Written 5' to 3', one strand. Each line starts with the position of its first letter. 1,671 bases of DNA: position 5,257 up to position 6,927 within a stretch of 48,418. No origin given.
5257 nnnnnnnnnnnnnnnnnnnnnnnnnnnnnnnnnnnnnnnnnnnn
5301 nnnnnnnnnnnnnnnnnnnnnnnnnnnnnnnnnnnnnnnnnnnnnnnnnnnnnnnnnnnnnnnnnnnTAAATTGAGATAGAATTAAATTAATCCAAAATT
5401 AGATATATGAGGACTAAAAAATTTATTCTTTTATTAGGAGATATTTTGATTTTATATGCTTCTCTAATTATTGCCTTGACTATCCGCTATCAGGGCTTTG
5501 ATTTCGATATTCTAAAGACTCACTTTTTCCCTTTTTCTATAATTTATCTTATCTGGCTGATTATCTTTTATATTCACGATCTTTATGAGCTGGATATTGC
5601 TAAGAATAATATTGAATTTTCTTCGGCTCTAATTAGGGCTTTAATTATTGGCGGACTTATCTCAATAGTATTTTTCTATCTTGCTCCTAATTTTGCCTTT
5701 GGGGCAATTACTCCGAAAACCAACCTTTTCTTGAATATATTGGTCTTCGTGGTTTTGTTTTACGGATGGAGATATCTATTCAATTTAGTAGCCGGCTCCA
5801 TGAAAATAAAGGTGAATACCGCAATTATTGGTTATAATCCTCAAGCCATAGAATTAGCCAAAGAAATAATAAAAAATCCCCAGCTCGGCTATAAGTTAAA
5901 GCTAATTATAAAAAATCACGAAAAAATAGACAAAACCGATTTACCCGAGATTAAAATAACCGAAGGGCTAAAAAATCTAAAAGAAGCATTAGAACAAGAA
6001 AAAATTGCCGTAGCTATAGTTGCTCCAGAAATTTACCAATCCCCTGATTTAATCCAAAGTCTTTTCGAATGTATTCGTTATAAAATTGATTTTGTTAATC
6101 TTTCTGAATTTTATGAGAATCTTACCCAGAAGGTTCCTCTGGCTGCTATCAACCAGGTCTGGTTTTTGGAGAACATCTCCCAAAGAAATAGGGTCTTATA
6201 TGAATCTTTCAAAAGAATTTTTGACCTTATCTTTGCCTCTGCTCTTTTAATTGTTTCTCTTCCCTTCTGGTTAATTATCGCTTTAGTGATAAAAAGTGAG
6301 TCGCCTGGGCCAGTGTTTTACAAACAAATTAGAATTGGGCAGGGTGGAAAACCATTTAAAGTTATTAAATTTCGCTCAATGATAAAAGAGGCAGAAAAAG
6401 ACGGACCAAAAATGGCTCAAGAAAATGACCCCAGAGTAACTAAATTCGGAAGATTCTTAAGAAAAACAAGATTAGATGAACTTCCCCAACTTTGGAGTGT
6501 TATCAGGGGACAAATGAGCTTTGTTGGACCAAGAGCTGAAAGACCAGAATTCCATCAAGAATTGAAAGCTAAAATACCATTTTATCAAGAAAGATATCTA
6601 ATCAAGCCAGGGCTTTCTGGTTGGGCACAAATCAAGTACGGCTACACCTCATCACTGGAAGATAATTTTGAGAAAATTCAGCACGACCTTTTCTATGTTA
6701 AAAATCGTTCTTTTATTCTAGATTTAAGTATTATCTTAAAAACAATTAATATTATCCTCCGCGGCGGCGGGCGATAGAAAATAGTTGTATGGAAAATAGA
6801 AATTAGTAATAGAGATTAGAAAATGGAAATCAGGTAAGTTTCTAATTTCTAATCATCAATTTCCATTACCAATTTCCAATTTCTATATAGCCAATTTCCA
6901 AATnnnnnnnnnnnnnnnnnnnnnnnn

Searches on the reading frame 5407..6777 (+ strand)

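Call 10: search_protein_families(library=pfam, proteins=[window:5407-6777:+])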
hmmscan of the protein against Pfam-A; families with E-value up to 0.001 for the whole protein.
window:5407-6777:+ (456 aa): 1 family
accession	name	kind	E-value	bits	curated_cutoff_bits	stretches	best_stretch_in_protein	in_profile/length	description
PF02397.22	Bac_transf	-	5.7e-68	228.4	27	1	269-451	1-178/179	Bacterial sugar transferase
